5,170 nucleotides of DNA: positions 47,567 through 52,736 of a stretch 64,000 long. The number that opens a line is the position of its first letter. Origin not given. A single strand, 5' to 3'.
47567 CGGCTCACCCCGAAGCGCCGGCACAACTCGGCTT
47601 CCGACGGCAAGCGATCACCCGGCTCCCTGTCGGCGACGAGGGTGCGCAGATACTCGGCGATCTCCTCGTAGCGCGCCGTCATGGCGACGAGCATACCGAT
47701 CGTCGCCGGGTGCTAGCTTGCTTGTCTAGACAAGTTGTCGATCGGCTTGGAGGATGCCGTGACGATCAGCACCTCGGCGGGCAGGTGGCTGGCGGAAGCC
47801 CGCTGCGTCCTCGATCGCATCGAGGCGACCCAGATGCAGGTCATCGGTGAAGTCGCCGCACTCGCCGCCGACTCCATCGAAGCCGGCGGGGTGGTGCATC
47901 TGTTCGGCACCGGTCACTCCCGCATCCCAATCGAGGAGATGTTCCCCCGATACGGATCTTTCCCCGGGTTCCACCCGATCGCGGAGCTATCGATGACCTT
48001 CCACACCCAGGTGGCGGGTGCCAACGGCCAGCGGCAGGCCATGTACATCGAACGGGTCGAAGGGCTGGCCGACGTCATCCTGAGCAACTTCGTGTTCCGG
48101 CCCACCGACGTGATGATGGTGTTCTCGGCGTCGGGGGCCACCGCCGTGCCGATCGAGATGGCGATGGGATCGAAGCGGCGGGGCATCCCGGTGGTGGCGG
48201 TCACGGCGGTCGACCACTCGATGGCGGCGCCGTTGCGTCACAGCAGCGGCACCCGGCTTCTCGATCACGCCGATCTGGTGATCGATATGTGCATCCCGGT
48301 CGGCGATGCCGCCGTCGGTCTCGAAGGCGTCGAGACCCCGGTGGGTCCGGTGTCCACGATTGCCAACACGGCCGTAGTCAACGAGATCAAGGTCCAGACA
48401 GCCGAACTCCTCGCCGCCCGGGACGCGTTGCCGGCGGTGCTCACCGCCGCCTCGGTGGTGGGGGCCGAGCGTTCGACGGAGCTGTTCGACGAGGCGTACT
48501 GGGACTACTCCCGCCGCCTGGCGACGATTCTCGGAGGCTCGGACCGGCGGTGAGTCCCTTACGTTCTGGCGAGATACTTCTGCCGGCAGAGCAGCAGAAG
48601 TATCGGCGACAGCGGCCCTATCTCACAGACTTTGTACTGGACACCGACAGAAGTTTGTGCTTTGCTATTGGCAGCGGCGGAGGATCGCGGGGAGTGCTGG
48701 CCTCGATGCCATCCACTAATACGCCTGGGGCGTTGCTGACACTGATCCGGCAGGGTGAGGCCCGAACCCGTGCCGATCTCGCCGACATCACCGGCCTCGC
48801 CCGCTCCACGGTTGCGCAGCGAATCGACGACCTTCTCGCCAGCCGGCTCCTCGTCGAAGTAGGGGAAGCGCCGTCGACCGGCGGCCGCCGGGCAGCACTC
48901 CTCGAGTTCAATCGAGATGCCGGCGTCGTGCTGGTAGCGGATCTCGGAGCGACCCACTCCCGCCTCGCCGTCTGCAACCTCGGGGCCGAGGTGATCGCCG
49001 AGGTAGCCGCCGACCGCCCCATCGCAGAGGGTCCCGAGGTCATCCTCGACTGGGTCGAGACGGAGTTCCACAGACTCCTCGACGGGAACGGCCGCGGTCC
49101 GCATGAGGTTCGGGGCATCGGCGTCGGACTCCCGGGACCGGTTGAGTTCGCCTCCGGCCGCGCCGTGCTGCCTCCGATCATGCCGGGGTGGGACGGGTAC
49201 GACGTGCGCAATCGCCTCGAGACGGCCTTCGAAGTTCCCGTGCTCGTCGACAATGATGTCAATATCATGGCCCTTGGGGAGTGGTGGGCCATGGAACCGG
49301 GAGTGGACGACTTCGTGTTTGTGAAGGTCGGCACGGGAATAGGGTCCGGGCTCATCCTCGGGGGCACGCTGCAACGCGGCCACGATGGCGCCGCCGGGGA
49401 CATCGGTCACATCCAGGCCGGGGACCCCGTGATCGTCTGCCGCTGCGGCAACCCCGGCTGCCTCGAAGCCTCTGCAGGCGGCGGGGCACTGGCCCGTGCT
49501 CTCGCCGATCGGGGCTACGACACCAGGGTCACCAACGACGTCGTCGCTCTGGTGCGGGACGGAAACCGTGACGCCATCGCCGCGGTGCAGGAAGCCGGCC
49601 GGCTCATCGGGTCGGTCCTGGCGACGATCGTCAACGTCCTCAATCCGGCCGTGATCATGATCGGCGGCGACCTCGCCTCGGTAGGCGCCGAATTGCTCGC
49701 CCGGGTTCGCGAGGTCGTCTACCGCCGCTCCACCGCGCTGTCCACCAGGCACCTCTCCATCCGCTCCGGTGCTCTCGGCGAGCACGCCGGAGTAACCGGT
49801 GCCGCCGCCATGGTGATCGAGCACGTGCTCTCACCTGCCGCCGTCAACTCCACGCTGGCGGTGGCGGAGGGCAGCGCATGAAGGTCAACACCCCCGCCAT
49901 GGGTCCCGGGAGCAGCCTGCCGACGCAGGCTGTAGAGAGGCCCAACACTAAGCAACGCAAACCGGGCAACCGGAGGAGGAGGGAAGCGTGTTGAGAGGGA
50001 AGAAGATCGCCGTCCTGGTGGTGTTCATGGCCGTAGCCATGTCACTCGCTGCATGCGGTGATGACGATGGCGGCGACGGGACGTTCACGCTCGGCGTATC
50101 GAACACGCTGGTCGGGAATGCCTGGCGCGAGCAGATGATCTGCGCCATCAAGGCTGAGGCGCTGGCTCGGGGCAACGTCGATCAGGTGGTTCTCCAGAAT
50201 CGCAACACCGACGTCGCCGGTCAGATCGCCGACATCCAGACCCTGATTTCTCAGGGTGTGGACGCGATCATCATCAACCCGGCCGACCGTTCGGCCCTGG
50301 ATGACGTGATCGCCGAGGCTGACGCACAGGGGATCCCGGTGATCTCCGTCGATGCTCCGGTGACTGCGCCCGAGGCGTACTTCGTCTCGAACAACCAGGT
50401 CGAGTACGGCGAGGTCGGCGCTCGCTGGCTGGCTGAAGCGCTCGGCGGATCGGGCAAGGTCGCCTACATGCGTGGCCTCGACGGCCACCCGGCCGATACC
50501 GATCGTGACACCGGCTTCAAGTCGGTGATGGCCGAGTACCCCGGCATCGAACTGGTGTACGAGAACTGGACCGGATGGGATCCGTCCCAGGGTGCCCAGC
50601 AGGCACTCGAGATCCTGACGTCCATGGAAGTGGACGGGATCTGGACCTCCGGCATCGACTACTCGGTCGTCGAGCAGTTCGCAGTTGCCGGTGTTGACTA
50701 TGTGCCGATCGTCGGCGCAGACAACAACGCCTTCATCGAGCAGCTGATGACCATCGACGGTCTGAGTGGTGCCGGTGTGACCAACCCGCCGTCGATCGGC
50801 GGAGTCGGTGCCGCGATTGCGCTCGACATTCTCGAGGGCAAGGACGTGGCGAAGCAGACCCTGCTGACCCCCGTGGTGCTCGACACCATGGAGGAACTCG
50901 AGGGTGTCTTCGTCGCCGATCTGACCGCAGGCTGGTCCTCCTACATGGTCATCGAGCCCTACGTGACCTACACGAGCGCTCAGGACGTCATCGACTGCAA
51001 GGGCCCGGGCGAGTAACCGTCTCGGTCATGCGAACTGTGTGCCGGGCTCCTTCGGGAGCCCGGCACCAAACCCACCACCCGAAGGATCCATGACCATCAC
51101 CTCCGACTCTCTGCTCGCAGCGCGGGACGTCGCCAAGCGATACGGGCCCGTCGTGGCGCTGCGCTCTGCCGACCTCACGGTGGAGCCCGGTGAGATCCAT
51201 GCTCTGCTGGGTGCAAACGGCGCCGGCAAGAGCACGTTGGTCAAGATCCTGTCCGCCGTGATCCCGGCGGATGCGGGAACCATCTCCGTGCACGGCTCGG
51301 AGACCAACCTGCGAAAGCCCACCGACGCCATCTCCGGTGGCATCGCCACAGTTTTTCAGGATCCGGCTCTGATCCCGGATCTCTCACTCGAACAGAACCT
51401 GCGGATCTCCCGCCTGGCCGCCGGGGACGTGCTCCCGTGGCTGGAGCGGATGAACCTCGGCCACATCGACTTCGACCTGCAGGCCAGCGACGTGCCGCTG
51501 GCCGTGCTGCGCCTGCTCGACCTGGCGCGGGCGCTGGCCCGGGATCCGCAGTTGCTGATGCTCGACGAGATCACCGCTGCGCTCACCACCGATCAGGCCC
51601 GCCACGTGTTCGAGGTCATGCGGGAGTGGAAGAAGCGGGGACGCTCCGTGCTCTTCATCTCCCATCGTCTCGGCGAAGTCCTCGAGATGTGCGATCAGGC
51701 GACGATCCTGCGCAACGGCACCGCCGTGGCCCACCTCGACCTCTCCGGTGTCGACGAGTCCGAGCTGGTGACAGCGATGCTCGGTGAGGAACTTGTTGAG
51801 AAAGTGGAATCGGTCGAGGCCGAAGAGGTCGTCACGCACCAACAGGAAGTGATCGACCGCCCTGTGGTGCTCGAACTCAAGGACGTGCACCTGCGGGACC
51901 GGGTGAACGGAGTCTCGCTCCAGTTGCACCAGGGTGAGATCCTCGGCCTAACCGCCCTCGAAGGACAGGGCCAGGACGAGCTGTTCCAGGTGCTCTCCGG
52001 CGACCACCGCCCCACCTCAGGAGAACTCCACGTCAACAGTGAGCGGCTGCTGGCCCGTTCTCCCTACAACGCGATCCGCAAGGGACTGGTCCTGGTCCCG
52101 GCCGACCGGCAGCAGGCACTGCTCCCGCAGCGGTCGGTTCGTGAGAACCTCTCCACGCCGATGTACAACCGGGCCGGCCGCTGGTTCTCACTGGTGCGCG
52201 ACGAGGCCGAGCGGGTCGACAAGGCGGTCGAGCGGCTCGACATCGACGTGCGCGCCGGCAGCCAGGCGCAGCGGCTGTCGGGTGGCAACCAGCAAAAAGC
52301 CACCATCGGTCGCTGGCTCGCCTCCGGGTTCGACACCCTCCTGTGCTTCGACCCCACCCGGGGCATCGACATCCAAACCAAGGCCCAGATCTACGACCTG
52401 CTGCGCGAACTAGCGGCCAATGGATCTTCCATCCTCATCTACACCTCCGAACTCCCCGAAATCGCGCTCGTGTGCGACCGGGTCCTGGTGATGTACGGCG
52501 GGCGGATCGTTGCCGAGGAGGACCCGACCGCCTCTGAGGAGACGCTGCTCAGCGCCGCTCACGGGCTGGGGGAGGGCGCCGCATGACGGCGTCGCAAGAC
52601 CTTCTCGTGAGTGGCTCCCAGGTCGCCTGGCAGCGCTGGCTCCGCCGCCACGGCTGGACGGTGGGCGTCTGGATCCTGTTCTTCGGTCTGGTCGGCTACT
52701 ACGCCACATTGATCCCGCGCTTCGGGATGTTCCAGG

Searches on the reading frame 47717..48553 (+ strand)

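Call 42: search_protein_families(library=pfam, proteins=[window:47717-48553:+], max_evalue=0.0001)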
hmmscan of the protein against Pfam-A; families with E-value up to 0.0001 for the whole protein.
window:47717-48553:+ (278 aa): 1 family
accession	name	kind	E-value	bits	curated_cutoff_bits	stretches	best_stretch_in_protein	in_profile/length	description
PF13580.11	SIS_2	-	5.4e-40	137.1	27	1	24-163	2-137/138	SIS domain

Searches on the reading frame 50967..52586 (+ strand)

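Call 42: search_protein_families(library=pfam, proteins=[window:50967-52586:+], max_evalue=0.0001)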
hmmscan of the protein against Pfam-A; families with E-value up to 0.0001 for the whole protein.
window:50967-52586:+ (539 aa): 2 families
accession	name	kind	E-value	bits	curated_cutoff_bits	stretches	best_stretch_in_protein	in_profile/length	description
PF00005.33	ABC_tran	-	3.5e-41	141.5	25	2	66-204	2-137/137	ABC transporter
PF13304.12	AAA_21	-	1.9e-10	41.7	27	0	77-133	1-63/304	AAA domain, putative AbiEii toxin, Type IV TA system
